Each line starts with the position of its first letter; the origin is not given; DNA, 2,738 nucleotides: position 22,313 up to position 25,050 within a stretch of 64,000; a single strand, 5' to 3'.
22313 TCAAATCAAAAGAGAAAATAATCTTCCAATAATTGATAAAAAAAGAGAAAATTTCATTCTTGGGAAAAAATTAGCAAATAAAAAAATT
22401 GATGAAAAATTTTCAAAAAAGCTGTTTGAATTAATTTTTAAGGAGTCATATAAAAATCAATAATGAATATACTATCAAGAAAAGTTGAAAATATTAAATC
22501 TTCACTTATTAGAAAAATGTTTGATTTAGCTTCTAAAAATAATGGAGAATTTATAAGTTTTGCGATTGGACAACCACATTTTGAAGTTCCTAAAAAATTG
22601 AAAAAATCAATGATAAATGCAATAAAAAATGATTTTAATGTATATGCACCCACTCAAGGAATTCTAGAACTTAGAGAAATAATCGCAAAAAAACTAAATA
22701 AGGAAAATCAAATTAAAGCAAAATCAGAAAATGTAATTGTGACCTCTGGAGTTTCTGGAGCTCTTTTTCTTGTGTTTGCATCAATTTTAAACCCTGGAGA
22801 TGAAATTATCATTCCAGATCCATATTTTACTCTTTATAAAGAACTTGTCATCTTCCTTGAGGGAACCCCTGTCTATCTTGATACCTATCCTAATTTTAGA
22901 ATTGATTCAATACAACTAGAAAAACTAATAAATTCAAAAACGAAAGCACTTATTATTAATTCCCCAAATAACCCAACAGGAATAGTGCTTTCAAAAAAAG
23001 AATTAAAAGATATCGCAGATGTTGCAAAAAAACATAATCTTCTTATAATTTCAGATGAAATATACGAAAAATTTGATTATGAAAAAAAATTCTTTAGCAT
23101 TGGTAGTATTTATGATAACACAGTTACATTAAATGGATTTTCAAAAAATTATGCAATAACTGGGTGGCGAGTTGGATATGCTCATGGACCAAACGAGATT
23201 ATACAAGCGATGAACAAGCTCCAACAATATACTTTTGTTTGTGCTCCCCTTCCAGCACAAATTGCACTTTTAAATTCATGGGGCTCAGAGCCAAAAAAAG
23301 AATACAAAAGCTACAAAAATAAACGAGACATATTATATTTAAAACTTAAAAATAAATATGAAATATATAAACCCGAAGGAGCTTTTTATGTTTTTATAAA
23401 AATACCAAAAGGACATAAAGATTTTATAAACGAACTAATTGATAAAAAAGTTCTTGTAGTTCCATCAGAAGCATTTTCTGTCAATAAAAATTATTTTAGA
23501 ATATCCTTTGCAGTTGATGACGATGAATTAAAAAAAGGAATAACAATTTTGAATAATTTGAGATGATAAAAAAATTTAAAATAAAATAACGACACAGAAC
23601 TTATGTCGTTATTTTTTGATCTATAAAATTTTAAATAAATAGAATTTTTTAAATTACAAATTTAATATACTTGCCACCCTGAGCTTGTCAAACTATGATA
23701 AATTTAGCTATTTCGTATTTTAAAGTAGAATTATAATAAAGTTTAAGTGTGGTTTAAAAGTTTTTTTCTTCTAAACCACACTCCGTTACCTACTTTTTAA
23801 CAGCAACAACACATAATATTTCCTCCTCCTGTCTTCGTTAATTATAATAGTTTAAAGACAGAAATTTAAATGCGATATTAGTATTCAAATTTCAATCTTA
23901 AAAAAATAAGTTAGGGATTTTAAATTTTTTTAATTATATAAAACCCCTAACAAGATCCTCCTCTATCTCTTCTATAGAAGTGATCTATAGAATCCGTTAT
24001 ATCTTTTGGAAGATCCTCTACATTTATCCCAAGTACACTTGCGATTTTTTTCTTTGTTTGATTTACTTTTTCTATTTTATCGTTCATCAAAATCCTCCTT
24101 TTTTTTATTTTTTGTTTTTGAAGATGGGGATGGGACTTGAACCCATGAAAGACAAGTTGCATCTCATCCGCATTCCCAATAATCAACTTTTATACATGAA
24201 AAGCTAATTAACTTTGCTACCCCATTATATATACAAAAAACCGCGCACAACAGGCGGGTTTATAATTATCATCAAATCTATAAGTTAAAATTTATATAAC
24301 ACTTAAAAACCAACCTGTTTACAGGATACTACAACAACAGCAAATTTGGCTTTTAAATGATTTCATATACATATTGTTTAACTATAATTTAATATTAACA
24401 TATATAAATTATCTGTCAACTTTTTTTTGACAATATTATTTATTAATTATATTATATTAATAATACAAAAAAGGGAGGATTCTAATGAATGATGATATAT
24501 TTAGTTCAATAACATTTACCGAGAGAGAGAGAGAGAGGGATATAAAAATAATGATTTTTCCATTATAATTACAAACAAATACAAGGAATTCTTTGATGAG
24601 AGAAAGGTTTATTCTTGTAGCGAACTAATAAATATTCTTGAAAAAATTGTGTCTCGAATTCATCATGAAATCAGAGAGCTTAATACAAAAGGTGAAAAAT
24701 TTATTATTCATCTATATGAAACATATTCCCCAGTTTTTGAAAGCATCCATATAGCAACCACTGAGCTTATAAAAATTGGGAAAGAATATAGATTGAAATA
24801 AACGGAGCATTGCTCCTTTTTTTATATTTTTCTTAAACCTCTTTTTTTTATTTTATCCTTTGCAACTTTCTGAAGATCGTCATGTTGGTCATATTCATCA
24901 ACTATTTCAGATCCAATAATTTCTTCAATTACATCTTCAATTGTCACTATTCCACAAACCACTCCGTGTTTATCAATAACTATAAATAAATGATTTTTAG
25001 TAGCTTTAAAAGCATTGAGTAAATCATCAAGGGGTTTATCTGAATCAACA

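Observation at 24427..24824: Small gene with promoter, SD and terminator whose reading frame is switched by a (GA)8 tract (contingency-locus architecture)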

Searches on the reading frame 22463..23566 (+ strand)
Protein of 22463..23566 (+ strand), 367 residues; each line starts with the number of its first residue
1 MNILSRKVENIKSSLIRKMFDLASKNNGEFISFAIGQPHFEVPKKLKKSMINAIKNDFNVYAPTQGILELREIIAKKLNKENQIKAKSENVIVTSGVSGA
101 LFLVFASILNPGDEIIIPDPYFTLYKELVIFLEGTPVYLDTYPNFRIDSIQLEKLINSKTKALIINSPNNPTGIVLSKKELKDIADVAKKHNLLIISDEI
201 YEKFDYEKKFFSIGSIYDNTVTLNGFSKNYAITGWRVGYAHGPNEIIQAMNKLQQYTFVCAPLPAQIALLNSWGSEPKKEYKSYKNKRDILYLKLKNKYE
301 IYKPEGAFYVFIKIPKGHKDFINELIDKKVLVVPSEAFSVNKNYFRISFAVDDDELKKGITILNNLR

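Call 7: search_protein_families(library=pfam, proteins=[window:22463-23566:+], max_evalue=1)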
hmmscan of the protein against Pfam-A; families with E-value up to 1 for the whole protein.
window:22463-23566:+ (367 aa): 9 families
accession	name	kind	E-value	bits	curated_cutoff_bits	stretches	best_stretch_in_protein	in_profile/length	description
PF00155.27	Aminotran_1_2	-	3.8e-71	240.6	19.7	1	30-361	3-359/361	Aminotransferase class I and II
PF01041.23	DegT_DnrJ_EryC1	-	7.4e-09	35.7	19.8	1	88-198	39-145/360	DegT/DnrJ/EryC1/StrS aminotransferase family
PF01053.26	Cys_Met_Meta_PP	-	1.4e-07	30.9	27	1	86-199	66-174/381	Cys/Met metabolism PLP-dependent enzyme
PF00266.25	Aminotran_5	-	7.1e-07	29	21.5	1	82-198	54-175/371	Aminotransferase class-V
PF01212.27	Beta_elim_lyase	-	0.00013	21.9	27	1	47-198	15-168/288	Beta-eliminating lyase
PF04864.19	Alliinase_C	-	0.00016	21.2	22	1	112-242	96-208/363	Allinase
PF00202.27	Aminotran_3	-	0.003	16.8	30.5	1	152-364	183-400/403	Aminotransferase class-III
PF01276.26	OKR_DC_1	-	0.015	14.5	27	1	90-168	84-164/417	Orn/Lys/Arg decarboxylase, major domain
PF25290.1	CGLA_M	-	0.11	12.1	27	1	270-349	168-252/370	Lambda-carrageenase middle domain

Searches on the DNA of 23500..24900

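Call 12: search_rna_families(source=window, start=23500, end=24900, threshold=evalue, max_evalue=10)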
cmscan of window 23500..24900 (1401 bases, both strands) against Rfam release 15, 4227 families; matches with E-value up to 10: 17.
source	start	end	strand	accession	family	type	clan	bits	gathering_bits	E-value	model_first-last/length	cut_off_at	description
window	23711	23790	-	RF04348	Plastid-psbM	Cis-reg;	-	29.1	52.7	0.093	1-79/79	no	Plastid-psbM 3UTR RNA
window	23910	23949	-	RF03339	mir-3047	Gene; miRNA;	-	22.3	53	0.17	1-61/61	no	mir-3047 microRNA precursor family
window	23746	23782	-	RF03174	mir-4803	Gene; miRNA;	-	22.1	90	0.32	1-74/74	no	mir-4803 microRNA precursor family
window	24801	24823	+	RF04344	Plastid-psbA-3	Cis-reg;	CL00153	20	48.4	1.3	1-57/57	no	Plastid-psbA-3 3UTR RNA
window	24106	24151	-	RF00522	PreQ1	Cis-reg; riboswitch;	-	19.9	39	0.34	1-45/45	no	PreQ1 (pre queuosine) riboswitch aptamer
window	24465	24498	+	RF01360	CRISPR-DR47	Gene; CRISPR;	-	19.5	39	1.4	1-37/37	no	CRISPR RNA direct repeat element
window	24233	24318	-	RF00513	Trp_leader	Cis-reg; leader;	-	18.8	41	0.86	1-100/100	no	Tryptophan operon leader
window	24795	24821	-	RF04343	Plastid-psbA-2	Cis-reg;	CL00153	18.2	55.8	2.8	1-60/60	no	Plastid-psbA-2 3UTR RNA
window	24092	24131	+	RF03573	mir-1954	Gene; miRNA;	-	18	99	1.1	22-61/82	no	mir-1954 microRNA precursor family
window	23747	23781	-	RF00135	snoZ223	Gene; snRNA; snoRNA; CD-box;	CL00051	18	45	3.8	1-94/94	no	Small nucleolar RNA Z223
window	23721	23799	+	RF03563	mir-BART16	Gene; miRNA;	-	16.5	100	8.1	1-87/87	no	mir-BART16 microRNA precursor family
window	24771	24825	+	RF01403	STnc290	Gene; sRNA;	-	16.5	60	9.8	1-65/65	no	STnc290 Hfq binding RNA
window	23903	23958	-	RF00744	mir-361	Gene; miRNA;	-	15.9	70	6.7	1-71/71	no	mir-361 microRNA precursor family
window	23910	23951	-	RF00895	mir-786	Gene; miRNA;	-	15.5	93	8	25-65/90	no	mir-786 microRNA precursor family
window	24224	24287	+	RF02621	BSnc120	Gene; sRNA;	-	15.2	114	6.5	1-88/88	no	Brucella sRNA 120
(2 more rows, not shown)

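Call 71: search_rna_families(source=window, start=24090, end=24260, threshold=evalue, max_evalue=1, show_alignments=2)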
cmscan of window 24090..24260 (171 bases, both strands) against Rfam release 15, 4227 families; matches with E-value up to 1: 3.
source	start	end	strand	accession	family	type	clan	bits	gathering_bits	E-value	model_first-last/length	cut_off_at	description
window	24122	24226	-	RF00005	tRNA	Gene; tRNA;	CL00001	24.4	29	0.0029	1-71/71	no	tRNA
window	24106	24151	-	RF00522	PreQ1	Cis-reg; riboswitch;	-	19.9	39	0.042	1-45/45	no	PreQ1 (pre queuosine) riboswitch aptamer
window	24184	24243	-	RF01807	GIR1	Gene; ribozyme;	-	12.8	100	0.48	1-201/201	no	GIR1 branching ribozyme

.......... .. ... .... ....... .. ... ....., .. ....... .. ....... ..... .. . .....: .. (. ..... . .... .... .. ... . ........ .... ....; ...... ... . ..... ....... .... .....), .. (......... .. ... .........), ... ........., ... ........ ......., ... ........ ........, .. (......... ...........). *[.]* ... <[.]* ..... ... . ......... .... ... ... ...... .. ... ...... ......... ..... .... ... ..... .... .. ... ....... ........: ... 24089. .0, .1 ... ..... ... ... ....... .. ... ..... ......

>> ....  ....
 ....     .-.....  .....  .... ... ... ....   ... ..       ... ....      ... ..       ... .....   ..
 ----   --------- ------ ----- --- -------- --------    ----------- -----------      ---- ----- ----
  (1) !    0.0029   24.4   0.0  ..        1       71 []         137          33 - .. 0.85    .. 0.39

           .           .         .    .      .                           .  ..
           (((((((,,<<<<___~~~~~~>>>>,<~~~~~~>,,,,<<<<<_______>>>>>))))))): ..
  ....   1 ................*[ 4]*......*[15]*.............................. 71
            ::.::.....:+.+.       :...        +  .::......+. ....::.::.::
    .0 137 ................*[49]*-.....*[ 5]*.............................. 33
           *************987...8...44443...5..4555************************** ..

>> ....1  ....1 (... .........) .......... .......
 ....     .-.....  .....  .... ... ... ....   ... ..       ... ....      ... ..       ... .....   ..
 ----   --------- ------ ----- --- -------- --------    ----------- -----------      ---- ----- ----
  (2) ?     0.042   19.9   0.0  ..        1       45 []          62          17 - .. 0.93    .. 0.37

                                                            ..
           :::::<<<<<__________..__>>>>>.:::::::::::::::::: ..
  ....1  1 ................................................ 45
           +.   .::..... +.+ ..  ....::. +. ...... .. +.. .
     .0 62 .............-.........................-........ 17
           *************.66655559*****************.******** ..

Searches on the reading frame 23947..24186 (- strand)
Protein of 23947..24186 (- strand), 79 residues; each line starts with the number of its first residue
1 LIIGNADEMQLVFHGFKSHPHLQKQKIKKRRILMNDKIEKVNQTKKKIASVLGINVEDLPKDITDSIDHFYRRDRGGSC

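Call 7: search_protein_families(library=pfam, proteins=[window:23947-24186:-], max_evalue=1)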
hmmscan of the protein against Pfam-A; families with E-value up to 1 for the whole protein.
window:23947-24186:- (79 aa): 1 family
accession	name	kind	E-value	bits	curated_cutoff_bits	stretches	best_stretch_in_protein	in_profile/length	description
PF24862.1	SUS_EPBD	-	0.18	12.7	27.7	1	21-52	27-58/88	Sucrose synthase EPBD domain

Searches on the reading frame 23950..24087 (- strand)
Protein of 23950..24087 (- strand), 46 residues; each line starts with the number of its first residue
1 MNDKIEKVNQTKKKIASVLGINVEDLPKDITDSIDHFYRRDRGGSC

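Call 44: search_protein_families(library=phrogs, proteins=[P0121], max_evalue=1)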
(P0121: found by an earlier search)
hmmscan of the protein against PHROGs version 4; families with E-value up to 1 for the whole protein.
P0121 (46 aa): 2 families
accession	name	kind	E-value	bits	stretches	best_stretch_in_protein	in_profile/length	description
phrog_35976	-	unknown function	0.071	14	1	2-44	9-52/162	-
phrog_6479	-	unknown function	0.19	12.2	1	2-37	51-86/222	-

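Call 45: search_protein_families(library=padloc, proteins=[P0121], max_evalue=1)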
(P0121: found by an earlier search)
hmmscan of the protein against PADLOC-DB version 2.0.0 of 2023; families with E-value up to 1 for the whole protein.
P0121 (46 aa): 0 families

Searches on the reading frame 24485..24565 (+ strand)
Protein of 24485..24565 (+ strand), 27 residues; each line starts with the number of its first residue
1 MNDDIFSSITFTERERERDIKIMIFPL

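Call 44: search_protein_families(library=phrogs, proteins=[P0121], max_evalue=1)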
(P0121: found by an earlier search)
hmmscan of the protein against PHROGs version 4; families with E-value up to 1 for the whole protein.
P0121 (46 aa): 2 families
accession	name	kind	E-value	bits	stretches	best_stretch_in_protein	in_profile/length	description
phrog_35976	-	unknown function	0.071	14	1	2-44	9-52/162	-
phrog_6479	-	unknown function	0.19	12.2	1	2-37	51-86/222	-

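Call 45: search_protein_families(library=padloc, proteins=[P0121], max_evalue=1)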
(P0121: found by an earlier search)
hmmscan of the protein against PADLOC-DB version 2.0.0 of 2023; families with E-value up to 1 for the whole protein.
P0121 (46 aa): 0 families
